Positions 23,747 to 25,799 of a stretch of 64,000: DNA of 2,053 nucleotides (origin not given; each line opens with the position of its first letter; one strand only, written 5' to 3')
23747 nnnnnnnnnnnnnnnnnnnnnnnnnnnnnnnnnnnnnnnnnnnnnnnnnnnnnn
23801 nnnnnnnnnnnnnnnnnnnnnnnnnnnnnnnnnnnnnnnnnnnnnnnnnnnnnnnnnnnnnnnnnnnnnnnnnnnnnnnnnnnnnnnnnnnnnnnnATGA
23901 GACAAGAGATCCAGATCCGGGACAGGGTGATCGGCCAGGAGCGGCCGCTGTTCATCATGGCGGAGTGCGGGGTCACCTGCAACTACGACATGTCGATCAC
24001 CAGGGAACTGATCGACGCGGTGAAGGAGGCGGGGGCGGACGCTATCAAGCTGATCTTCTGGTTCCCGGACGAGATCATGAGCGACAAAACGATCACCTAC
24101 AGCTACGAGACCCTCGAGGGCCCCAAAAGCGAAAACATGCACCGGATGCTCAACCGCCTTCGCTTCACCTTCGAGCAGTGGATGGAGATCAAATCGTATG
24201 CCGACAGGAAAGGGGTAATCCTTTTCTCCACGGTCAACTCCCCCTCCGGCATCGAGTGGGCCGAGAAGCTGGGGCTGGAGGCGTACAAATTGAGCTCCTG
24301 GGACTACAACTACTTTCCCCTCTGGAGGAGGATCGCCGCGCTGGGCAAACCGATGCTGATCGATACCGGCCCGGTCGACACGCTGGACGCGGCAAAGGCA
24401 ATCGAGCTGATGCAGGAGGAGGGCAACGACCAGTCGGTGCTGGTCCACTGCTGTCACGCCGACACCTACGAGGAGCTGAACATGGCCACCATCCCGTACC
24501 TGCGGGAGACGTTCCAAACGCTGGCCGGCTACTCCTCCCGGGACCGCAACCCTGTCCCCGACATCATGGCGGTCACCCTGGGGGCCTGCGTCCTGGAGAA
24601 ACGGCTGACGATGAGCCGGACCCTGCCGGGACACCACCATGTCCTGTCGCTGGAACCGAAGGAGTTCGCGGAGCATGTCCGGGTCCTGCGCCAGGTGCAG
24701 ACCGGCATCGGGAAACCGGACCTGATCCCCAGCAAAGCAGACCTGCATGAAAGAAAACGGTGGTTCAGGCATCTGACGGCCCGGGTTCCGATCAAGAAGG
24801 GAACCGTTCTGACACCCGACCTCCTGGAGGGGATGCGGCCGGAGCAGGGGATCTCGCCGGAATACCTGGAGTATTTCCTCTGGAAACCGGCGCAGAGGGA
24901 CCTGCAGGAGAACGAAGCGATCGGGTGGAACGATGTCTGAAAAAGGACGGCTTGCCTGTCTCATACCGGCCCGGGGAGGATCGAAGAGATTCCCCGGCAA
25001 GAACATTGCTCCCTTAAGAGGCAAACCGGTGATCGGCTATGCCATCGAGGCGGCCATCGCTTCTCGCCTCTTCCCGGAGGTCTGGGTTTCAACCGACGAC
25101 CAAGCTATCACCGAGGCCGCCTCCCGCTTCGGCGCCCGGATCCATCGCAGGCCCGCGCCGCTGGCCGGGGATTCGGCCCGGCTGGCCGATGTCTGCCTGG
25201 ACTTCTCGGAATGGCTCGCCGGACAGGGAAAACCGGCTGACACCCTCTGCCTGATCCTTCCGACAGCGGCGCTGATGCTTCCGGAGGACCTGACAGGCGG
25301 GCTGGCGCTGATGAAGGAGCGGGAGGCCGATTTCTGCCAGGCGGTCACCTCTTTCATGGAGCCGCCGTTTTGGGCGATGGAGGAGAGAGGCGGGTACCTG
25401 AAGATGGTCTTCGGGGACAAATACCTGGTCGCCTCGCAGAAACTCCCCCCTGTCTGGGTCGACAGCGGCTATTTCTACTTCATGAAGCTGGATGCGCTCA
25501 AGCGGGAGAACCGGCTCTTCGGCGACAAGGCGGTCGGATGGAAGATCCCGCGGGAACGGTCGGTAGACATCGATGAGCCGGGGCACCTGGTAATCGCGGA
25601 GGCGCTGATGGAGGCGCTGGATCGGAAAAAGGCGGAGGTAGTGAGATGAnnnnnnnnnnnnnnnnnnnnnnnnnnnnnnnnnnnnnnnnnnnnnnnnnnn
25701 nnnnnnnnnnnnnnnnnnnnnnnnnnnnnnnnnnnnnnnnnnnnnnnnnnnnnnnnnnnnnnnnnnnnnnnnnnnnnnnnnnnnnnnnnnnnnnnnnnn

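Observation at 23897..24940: NeuB/PseI paralog with both metal-ligand histidines and the NHxG/KFQ motifs replaced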

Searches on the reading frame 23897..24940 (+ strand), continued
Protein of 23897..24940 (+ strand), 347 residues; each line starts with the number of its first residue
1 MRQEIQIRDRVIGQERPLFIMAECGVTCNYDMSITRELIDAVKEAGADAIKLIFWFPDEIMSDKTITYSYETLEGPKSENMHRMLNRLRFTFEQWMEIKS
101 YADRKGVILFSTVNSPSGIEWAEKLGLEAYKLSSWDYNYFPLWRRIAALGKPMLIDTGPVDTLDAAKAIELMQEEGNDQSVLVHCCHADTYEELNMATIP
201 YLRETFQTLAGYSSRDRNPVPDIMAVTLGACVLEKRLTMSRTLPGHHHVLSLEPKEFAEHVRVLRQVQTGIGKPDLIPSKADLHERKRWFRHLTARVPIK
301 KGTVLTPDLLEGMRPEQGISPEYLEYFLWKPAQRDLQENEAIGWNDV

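Call 40: find_encoding_contigs(protein=P0121, flank=9000, max_places=1)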
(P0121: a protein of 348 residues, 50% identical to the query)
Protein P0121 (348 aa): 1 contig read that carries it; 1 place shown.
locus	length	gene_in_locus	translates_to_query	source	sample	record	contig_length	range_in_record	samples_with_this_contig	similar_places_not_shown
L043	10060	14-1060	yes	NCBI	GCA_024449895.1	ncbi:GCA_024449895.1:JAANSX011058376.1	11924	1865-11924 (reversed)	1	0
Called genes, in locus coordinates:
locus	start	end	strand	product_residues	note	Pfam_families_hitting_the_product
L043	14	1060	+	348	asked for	PF03102:NeuB, PF08666:SAF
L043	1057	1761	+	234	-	PF02348:CTP_transf_3, PF12804:NTP_transf_3 (weak)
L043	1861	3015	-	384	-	PF00155:Aminotran_1_2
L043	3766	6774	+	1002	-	PF00535:Glycos_transf_2, PF10111:Glyco_tranf_2_2, PF13641:Glyco_tranf_2_3, PF00535:Glycos_transf_2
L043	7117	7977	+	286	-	PF01978:TrmB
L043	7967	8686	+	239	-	PF02517:Rce1-like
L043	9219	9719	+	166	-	PF18925:DUF5675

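Call 47: search_dna_similar(query=window:23897-24940:+, collection=phages, mode=protein, max_rows=15)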
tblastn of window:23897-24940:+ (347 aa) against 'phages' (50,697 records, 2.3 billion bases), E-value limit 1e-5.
Records with a match: 2; places in all: 2; records where one place covers at least 80% of the query: 1.
Best place of each record, by identity: <60% 2.
By first word of the organism name: Moritella 1; uncultured 1.
By host as written in the record: Salmo salar 1; - 1.
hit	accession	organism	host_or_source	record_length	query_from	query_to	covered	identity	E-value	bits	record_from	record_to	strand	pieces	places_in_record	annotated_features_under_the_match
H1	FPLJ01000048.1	Moritella viscosa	Salmo salar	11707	6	336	95%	24.9%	2e-19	95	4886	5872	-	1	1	Sialic acid synthase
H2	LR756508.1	uncultured phage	metagenomic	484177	18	272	73%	26.4%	3e-17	89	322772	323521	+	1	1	record has no annotation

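Call 48: search_dna_similar(query=window:23897-24940:+, collection=plasmids, mode=protein, max_rows=15)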
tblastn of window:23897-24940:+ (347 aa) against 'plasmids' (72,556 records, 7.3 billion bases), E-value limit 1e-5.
Records with a match: 152; places in all: 164; records where one place covers at least 80% of the query: 145.
Best place of each record, by identity: <60% 152.
By first word of the organism name: Bacillus 63; Sinorhizobium 25; Azospirillum 16; Rhizobium 4; Ensifer 3; Klebsiella 2; Halorussus 2; Mesorhizobium 2; Sulfitobacter 2; Priestia 2; and 30 more.
By predicted mobility (MOB-suite, as given by PLSDB): non-mobilizable 98; mobilizable 31; conjugative 23.
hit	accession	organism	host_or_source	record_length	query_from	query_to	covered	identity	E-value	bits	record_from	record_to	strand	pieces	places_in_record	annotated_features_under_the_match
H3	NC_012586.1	Sinorhizobium fredii NGR234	-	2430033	1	347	100%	31.1%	8e-33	136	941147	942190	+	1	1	record has no annotation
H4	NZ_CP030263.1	Ensifer adhaerens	Zea mays,whole organism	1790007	5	342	97%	31.3%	1e-37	150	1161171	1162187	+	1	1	none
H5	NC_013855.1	Azospirillum sp. B510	-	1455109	2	345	99%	30.7%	4e-31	131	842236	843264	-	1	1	record has no annotation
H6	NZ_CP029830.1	Azospirillum ramasamyi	single cell,Cow dung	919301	2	344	99%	30.8%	4e-32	134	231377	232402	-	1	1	pseI: pseudaminic acid synthase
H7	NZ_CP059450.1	Azospirillum brasilense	Prokaryotes,soil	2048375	3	345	99%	30.6%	1e-31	132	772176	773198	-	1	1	none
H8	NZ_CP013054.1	Sinorhizobium americanum CCGM7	Phaseolus vulgaris,root nodules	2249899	1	347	100%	29.9%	7e-34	139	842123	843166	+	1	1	none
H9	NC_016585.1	Azospirillum lipoferum 4B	-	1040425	2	345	99%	30.1%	5e-29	125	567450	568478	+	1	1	none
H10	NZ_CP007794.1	Azospirillum argentinense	Triticum aestivum L.,Root,wheat ...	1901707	3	345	99%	29.7%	1e-35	144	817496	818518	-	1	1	record has no annotation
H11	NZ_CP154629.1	Acetoanaerobium noterae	cell culture,Sludge of a digestion ...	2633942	1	347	100%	29.3%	2e-41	161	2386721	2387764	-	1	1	none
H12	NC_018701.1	Sinorhizobium meliloti Rm41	-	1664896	1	342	99%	29.8%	1e-33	139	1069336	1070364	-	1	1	none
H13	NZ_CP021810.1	Sinorhizobium meliloti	Medicago sativa,Single Cell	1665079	1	342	99%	29.8%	1e-33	139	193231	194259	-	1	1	none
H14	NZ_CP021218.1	Sinorhizobium meliloti RU11/001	-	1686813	1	342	99%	29.8%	1e-33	139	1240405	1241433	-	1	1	none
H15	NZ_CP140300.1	Sinorhizobium kummerowiae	Kummerowia stipulacea,Pure culture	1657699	1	342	99%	29.8%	2e-33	138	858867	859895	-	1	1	none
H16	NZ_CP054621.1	Azospirillum oryzae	cell culture,soil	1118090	2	345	99%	29.6%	2e-31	132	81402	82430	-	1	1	record has no annotation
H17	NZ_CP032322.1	Azospirillum argentinense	soil sample,Agricultural field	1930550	3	345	99%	29.5%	1e-29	126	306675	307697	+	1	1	record has no annotation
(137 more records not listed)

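Call 53: search_protein_families(library=ncbifam, proteins=[L031:10001-11056:+, L033:3274-4326:+, L034:114-1163:+, L026:10001-11041:+, L029:2085-3119:+, P0125, P0152, P0198], max_evalue=0.00001)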
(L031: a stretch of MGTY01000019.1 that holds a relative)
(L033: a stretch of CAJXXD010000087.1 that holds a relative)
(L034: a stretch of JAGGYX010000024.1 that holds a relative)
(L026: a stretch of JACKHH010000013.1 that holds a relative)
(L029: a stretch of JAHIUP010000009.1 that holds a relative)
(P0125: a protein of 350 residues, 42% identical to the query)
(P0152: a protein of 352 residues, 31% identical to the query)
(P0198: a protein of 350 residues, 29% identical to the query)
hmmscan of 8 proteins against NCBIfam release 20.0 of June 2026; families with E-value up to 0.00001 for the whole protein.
L031:10001-11056:+ (352 aa): 2 families
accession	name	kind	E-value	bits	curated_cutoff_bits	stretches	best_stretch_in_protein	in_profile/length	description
TIGR03569.1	NeuB_NnaB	equivalog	8.7e-80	268.2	399.65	1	17-346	1-328/329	N-acetylneuraminate synthase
TIGR03586.1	PseI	equivalog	3.2e-62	210.6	340.25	1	17-347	2-327/327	pseudaminic acid synthase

L033:3274-4326:+ (351 aa): 2 families
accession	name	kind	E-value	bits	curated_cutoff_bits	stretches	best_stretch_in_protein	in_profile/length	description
TIGR03569.1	NeuB_NnaB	equivalog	4.5e-74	249.5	399.65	1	13-344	1-327/329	N-acetylneuraminate synthase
TIGR03586.1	PseI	equivalog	4.5e-60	203.6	340.25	1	15-345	4-326/327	pseudaminic acid synthase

L034:114-1163:+ (350 aa): 4 families
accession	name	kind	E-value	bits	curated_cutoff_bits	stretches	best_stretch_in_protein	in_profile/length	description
TIGR03569.1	NeuB_NnaB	equivalog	1.1e-81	274.5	399.65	1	14-344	1-328/329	N-acetylneuraminate synthase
TIGR03586.1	PseI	equivalog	6.6e-67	226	340.25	1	14-344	2-326/327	pseudaminic acid synthase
NF006421.0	PRK08673.1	subfamily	6.3e-07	28.9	335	1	96-275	147-334/338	3-deoxy-7-phosphoheptulonate synthase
TIGR01361.1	DAHP_synth_Bsub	equivalog_domain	1.5e-06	27.7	267.75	1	95-268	77-258/260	3-deoxy-7-phosphoheptulonate synthase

L026:10001-11041:+ (347 aa): 2 families
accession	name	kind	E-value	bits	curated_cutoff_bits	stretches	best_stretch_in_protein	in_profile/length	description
TIGR03569.1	NeuB_NnaB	equivalog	9.4e-73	245.1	399.65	1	21-342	4-329/329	N-acetylneuraminate synthase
TIGR03586.1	PseI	equivalog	1.9e-52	178.5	340.25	1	24-340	8-325/327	pseudaminic acid synthase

L029:2085-3119:+ (345 aa): 2 families
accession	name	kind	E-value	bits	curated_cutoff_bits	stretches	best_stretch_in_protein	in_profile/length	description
TIGR03569.1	NeuB_NnaB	equivalog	2.9e-66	223.8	399.65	1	17-341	2-328/329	N-acetylneuraminate synthase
TIGR03586.1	PseI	equivalog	4e-56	190.6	340.25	1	16-342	2-327/327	pseudaminic acid synthase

P0125 (350 aa): 2 families
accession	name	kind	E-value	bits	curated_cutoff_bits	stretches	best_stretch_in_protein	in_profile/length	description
TIGR03569.1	NeuB_NnaB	equivalog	2.6e-55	187.8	399.65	1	23-344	2-328/329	N-acetylneuraminate synthase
TIGR03586.1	PseI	equivalog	7.7e-46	156.8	340.25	1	22-344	2-326/327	pseudaminic acid synthase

P0152 (352 aa): 2 families
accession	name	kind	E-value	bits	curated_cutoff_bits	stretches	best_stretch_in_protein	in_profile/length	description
TIGR03569.1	NeuB_NnaB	equivalog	9.5e-59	199.1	399.65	1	21-342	2-326/329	N-acetylneuraminate synthase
TIGR03586.1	PseI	equivalog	1.3e-46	159.3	340.25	1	20-343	2-325/327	pseudaminic acid synthase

P0198 (350 aa): 2 families
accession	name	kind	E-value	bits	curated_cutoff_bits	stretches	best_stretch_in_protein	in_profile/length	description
TIGR03569.1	NeuB_NnaB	equivalog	3.9e-81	272.7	399.65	1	18-340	1-325/329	N-acetylneuraminate synthase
TIGR03586.1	PseI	equivalog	5.3e-69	232.9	340.25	1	18-343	2-326/327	pseudaminic acid synthase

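Call 59: search_solved_structures(query=L031:10001-11056:+, max_evalue=0.00001, show_alignments=0)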
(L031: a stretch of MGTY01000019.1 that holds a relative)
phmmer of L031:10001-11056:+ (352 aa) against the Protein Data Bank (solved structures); distinct sequences matched with E-value up to 0.00001: 8.
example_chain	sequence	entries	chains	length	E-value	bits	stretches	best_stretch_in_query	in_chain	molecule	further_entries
1vli_A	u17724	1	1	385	1.6e-37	132.8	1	6-351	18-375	Spore coat polysaccharide biosynthesis protein spsE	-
6ncs_A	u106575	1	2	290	5.6e-36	127.7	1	5-297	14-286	N-acetylneuraminic acid (Sialic acid) synthetase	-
8h2c_A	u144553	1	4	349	3.1e-35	125.2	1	16-350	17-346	Pseudaminic acid synthase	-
2wqp_A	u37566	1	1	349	2.5e-30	109.1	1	6-351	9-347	POLYSIALIC ACID CAPSULE BIOSYNTHESIS PROTEIN SIAC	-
1xuu_A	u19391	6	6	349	4.6e-30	108.2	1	6-351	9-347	polysialic acid capsule biosynthesis protein SiaC | N-acetylneuraminate synthase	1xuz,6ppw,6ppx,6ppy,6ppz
4ipj_A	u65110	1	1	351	1.2e-29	106.8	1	6-351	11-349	Polysialic acid capsule biosynthesis protein SiaC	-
4ipi_A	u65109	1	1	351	3.1e-29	105.5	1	6-351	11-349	Polysialic acid capsule biosynthesis protein SiaC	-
3g8r_A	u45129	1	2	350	3.1e-16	62.8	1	89-320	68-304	Probable spore coat polysaccharide biosynthesis protein E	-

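Call 60: find_related_loci(query=A1, collection=viral_contigs, flank=8000)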
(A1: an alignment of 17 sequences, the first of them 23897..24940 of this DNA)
Query A1 (347 aa) in viral_contigs; peptide patterns used: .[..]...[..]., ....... (x = any residue, [..] = any of these).
23 stretches matched a pattern; 2 encode a relative of the query (tblastn E <= 1e-3); 2 distinct loci.
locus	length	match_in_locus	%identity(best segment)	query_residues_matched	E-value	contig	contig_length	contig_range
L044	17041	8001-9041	44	7-342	9e-93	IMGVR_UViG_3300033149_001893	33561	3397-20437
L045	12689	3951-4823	47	12-306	5e-87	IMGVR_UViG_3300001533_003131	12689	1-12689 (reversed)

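Call 64: search_protein_families(library=pfam, proteins=[L045:537-2105:+, L045:2339-2800:+, L045:6703-7401:+, L045:7617-8255:+, L045:8311-8778:+, L045:8766-9254:+, L045:9233-9937:+, L045:9915-10646:+, L045:10654-11916:+, L045:11923-12573:+], max_evalue=0.001)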
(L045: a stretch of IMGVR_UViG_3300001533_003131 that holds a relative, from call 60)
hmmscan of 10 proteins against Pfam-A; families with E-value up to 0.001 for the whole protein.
L045:537-2105:+ (522 aa): 1 family
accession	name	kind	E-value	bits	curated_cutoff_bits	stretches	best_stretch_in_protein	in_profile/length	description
PF06152.16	Phage_min_cap2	-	6.9e-20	71.7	26.3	1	193-295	156-258/366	Phage minor capsid protein 2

L045:2339-2800:+ (153 aa): 1 family
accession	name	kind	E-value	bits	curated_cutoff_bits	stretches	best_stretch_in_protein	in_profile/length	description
PF06152.16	Phage_min_cap2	-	3.7e-18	66.1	26.3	1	16-113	267-366/366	Phage minor capsid protein 2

L045:6703-7401:+ (232 aa): 1 family
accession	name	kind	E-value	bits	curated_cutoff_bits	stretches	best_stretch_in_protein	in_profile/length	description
PF01507.26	PAPS_reduct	-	1e-38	133.6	22.5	1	39-199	2-173/175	Phosphoadenosine phosphosulfate reductase domain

L045:7617-8255:+ (212 aa): 1 family
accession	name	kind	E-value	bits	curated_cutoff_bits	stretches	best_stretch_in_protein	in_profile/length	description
PF03102.20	NeuB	-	1.2e-07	31.9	22.1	1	51-211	50-225/241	NeuB family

L045:8311-8778:+ (155 aa): 3 families
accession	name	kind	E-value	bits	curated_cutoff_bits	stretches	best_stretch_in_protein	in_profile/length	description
PF13302.13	Acetyltransf_3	-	1.1e-11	46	25.4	1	13-122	28-136/138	Acetyltransferase (GNAT) domain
PF00583.31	Acetyltransf_1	-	5.4e-11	43.2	20.7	1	8-116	5-113/116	Acetyltransferase (GNAT) family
PF13508.13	Acetyltransf_7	-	1e-05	26.3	27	1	37-117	3-80/84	Acetyltransferase (GNAT) domain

L045:8766-9254:+ (162 aa): 1 family
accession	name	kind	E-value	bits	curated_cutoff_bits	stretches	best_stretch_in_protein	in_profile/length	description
PF00551.24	Formyl_trans_N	-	1.5e-14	54.6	26.1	1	56-153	81-179/181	Formyl transferase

L045:9233-9937:+ (234 aa): 3 families
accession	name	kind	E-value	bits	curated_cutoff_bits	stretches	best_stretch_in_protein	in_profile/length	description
PF13489.12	Methyltransf_23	-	1.4e-05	25.3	27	1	73-174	22-121/164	Methyltransferase domain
PF13649.12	Methyltransf_25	-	3.7e-05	24.8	27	1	77-162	1-92/97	Methyltransferase domain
PF08242.18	Methyltransf_12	-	0.00015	22.9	30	1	78-161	1-90/98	Methyltransferase domain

L045:9915-10646:+ (243 aa): 1 family
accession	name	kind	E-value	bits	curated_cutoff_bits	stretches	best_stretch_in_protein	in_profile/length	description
PF00777.23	Glyco_transf_29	-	1.2e-07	31.8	23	1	16-144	55-190/272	Glycosyltransferase family 29 (sialyltransferase)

L045:10654-11916:+ (420 aa): 1 family
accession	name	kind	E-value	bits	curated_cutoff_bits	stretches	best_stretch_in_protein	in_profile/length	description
PF05159.20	Capsule_synth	-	0.00036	20.5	20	1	285-359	187-266/310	Capsule polysaccharide biosynthesis protein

L045:11923-12573:+ (216 aa): 2 families
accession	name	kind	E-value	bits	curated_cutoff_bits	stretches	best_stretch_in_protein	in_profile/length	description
PF01128.25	IspD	-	9.3e-26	91.4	27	1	4-186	3-179/221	2-C-methyl-D-erythritol 4-phosphate cytidylyltransferase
PF12804.13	NTP_transf_3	-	2.2e-11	44.6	27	1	5-131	2-122/160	MobA-like NTP transferase domain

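Call 65: search_protein_families(library=pfam, proteins=[L044:82-2619:+, L044:3763-4659:+, L044:5009-5821:+, L044:6274-6945:+, L044:7150-7995:+, L044:10122-10784:+, L044:12831-13667:+, L044:13864-14991:+, L044:15202-15867:+, L044:15874-16554:-], max_evalue=0.001)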
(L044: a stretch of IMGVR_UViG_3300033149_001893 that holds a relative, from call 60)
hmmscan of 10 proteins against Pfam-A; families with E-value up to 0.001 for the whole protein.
L044:82-2619:+ (845 aa): 1 family
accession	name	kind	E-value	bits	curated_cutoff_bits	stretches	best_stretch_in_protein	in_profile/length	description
PF06252.17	GemA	-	0.00045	21.6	27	0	204-246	5-47/119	Bacteriophage Mu, GemA protein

L044:3763-4659:+ (298 aa): 1 family
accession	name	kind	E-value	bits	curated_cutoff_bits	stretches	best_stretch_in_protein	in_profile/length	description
PF25209.1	Phage_capsid_4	-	1.3e-07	32.7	27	1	52-189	42-177/262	Phage capsid protein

L044:5009-5821:+ (270 aa): 0 families

L044:6274-6945:+ (223 aa): 0 families

L044:7150-7995:+ (281 aa): 0 families

L044:10122-10784:+ (220 aa): 1 family
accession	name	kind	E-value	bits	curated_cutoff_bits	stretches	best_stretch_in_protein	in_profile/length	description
PF01507.26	PAPS_reduct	-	4.5e-46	157.5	22.5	1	24-188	2-174/175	Phosphoadenosine phosphosulfate reductase domain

L044:12831-13667:+ (278 aa): 1 family
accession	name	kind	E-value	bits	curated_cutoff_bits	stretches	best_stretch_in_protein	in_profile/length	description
PF03102.20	NeuB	-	4.5e-31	108.6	22.1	2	187-269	142-227/241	NeuB family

L044:13864-14991:+ (375 aa): 2 families
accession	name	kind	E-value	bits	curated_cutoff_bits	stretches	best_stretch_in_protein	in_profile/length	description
PF01041.23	DegT_DnrJ_EryC1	-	8.9e-85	285.5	19.8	1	2-347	3-340/360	DegT/DnrJ/EryC1/StrS aminotransferase family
PF00155.27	Aminotran_1_2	-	5.2e-06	26.3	19.7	1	35-127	44-145/361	Aminotransferase class I and II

L044:15202-15867:+ (221 aa): 0 families

L044:15874-16554:- (226 aa): 0 families

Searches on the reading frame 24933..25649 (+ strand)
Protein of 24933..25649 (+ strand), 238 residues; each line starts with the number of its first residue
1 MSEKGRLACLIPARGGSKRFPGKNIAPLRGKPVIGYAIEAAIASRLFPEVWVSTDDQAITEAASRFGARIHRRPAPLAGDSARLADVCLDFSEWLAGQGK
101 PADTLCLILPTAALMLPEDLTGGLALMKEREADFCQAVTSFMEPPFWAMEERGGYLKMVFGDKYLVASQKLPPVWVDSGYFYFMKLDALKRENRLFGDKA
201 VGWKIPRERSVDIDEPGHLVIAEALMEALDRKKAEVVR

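Call 5: search_protein_families(library=pfam, proteins=[window:24933-25649:+], max_evalue=0.01)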
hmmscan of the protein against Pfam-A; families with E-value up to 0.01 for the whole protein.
window:24933-25649:+ (238 aa): 2 families
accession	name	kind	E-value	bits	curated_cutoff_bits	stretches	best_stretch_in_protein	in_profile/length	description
PF02348.25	CTP_transf_3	-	1.5e-22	81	22.6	1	8-91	1-84/217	Cytidylyltransferase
PF12804.13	NTP_transf_3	-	7.2e-05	23.5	27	1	10-84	2-76/160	MobA-like NTP transferase domain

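Call 6: search_protein_families(library=ncbifam, proteins=[window:24933-25649:+], max_evalue=0.01)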
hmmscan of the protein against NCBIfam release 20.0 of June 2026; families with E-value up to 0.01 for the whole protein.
window:24933-25649:+ (238 aa): 7 families
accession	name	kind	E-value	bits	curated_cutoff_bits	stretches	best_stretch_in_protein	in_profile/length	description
TIGR03584.1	PseF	equivalog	4.4e-51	173.6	205.7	1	9-226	2-220/222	pseudaminic acid cytidylyltransferase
NF003950.0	PRK05450.1-3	subfamily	3.6e-15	56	234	1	8-84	4-80/248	3-deoxy-manno-octulosonate cytidylyltransferase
NF009905.0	PRK13368.1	subfamily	1.7e-13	50.5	255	1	8-71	4-67/243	3-deoxy-manno-octulosonate cytidylyltransferase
NF003952.0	PRK05450.1-5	subfamily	3.8e-13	49.2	193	1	8-91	4-87/250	3-deoxy-manno-octulosonate cytidylyltransferase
TIGR00466.1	kdsB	equivalog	1.9e-07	30.8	155.2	1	9-71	5-66/241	3-deoxy-manno-octulosonate cytidylyltransferase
NF003948.0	PRK05450.1-1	equivalog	1e-05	24.9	281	1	7-69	6-67/248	3-deoxy-manno-octulosonate cytidylyltransferase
NF001457.0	PRK00317.1-3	equivalog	0.0026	17.3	164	1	8-62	3-61/200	molybdenum cofactor guanylyltransferase MobA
